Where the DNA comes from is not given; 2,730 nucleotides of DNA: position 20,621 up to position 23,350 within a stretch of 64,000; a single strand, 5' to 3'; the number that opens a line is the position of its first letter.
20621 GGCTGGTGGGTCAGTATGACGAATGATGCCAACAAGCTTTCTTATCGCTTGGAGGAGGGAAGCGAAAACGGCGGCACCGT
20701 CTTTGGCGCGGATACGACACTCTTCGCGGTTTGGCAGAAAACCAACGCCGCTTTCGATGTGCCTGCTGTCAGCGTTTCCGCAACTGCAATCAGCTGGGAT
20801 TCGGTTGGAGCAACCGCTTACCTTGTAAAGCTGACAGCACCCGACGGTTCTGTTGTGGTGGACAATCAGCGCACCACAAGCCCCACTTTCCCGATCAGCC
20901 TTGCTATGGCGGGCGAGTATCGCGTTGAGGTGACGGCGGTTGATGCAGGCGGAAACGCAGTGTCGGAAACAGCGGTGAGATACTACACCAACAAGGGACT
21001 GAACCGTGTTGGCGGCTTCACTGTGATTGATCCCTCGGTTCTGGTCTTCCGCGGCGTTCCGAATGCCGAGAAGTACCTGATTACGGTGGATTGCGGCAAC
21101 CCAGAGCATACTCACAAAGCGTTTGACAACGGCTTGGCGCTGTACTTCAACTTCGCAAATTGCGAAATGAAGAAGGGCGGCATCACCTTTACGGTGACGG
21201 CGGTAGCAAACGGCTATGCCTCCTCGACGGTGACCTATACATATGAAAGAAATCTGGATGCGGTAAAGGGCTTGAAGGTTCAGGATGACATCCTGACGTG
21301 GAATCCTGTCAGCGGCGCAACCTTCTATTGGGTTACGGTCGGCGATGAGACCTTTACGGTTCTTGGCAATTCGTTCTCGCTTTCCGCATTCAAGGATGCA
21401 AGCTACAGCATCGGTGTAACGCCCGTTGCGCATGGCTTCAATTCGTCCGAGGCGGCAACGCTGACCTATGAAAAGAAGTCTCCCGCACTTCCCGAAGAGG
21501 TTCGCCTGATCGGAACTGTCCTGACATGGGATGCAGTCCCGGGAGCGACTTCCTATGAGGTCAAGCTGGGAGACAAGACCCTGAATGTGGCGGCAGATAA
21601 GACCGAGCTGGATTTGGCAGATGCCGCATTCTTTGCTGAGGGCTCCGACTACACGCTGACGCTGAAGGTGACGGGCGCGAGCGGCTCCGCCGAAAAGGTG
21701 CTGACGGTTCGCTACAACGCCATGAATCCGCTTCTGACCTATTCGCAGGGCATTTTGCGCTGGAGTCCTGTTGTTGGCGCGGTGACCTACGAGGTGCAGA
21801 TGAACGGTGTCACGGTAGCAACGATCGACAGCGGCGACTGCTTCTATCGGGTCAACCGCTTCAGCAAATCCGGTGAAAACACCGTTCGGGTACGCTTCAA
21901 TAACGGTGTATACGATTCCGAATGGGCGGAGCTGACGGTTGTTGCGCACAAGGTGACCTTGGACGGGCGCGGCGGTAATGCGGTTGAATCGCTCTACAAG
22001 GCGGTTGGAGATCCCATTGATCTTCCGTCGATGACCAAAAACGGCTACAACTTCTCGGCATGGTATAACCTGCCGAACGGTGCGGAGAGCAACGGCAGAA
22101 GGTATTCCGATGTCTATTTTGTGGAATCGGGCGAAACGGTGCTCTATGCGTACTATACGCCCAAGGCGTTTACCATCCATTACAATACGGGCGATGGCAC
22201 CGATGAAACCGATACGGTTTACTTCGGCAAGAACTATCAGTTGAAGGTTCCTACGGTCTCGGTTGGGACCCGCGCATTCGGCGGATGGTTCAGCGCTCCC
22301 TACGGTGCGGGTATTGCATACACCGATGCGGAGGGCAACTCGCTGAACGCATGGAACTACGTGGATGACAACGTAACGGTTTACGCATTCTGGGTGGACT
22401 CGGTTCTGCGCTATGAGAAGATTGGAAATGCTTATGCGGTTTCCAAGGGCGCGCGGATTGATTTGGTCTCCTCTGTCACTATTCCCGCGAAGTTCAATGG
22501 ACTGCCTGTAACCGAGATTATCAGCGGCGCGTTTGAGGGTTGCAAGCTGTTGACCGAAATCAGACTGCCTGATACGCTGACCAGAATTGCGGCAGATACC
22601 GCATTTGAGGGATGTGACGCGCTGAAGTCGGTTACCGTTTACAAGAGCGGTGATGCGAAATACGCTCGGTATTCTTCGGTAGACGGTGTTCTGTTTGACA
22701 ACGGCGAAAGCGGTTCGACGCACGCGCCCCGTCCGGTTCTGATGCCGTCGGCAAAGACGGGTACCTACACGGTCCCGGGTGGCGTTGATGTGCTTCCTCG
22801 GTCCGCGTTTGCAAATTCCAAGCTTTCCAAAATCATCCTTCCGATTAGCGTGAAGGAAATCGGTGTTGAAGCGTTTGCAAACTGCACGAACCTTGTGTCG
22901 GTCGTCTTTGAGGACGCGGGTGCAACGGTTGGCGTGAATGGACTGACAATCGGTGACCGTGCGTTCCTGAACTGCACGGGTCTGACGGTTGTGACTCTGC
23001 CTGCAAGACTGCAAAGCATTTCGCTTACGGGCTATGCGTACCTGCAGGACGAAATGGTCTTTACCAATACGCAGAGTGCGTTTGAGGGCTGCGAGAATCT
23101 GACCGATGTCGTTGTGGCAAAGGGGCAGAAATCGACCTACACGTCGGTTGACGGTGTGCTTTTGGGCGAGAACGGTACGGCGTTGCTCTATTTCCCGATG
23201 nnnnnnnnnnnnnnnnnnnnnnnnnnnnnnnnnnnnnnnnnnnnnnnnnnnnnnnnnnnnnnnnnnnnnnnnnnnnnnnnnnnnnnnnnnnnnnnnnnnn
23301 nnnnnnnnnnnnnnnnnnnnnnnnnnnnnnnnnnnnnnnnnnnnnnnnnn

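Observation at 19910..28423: Monocistronic 2,837-aa lipoprotein built from four repeat families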

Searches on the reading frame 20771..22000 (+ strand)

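Call 8: search_protein_families(library=pfam, proteins=[window:20771-22000:+], max_evalue=1)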
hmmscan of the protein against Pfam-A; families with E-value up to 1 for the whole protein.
window:20771-22000:+ (410 aa): 14 families
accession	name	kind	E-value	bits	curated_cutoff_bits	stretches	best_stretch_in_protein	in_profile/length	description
PF16841.11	CBM60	-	0.0012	19.7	28.2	1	336-401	12-80/91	Ca-dependent carbohydrate-binding module xylan-binding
PF18981.6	InlK_D3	-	0.0082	16.6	25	1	42-68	44-70/75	Internalin K domain (D3/D4)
PF24421.1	Ig_J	-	0.013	16.1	29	1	12-71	38-99/104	Tip attachment protein J, Ig-like domain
PF18911.6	PKD_4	-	0.015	15.8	27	1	258-312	33-80/85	PKD domain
PF00801.26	PKD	-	0.032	14.7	23.5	1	7-69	32-78/80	PKD domain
PF12245.14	Big_3_2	-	0.05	14.2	23.3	1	16-64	64-111/122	Bacterial Ig-like domain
PF04234.18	CopC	-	0.066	14.7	23.3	0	19-67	35-87/92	CopC domain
PF22433.2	MtxA_IG-like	-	0.077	13.3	26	0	6-64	15-71/83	Magnetotaxis protein MtxA, Immunoglobulin-like domain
PF11633.14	bCoV_SUD_M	-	0.12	12.5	24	1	165-240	56-124/143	Betacoronavirus single-stranded poly(A) binding domain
PF14505.12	DUF4438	-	0.15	12.2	24.9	0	250-283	9-41/135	Domain of unknown function (DUF4438), N-terminal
PF08329.16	ChitinaseA_N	-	0.18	11.9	21.2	0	13-67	49-102/133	Chitinase A, N-terminal domain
PF19077.6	Big_13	-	0.47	11.4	27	1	22-68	50-95/102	Bacterial Ig-like domain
PF02369.22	Big_1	-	0.5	10.9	34.9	0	51-76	20-45/93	Bacterial Ig-like domain (group 1)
PF09076.15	Crystall_2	-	0.63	10.3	25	0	354-389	26-56/70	Beta/Gamma crystallin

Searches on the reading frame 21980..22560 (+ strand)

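Call 8: search_protein_families(library=pfam, proteins=[window:21980-22560:+], max_evalue=1)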
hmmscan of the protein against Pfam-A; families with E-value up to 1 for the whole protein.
window:21980-22560:+ (193 aa): 1 family
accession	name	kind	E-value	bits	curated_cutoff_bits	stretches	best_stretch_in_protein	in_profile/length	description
PF09479.16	Flg_new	-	1.7e-06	28.4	27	2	10-57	19-64/65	Listeria-Bacteroides repeat domain (List_Bact_rpt)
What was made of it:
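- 21977..22447 (+): B-repeats 3 and 4 (aa 690-846). Pfam Flg_new, E 1.7e-6, 2 stretches (call 8).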

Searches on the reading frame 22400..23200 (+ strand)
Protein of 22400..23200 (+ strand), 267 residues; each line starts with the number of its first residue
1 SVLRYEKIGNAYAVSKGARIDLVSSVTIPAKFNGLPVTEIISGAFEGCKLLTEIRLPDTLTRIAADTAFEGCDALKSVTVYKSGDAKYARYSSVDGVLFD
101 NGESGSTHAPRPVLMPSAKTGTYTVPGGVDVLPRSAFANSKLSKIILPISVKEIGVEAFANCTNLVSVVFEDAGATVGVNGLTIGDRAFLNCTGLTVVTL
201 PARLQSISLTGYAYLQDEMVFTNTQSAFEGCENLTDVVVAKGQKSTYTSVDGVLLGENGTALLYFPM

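Call 8: search_protein_families(library=pfam, proteins=[window:22400-23200:+], max_evalue=1)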
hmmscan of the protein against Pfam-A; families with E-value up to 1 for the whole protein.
window:22400-23200:+ (267 aa): 2 families
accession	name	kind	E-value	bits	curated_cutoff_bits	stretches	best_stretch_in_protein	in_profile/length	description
PF13306.12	LRR_5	-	4.8e-24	85.1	27.7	2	37-81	22-64/127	BspA type Leucine rich repeat region (6 copies)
PF05725.18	FNIP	-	0.28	11.8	21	0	139-154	24-39/44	FNIP Repeat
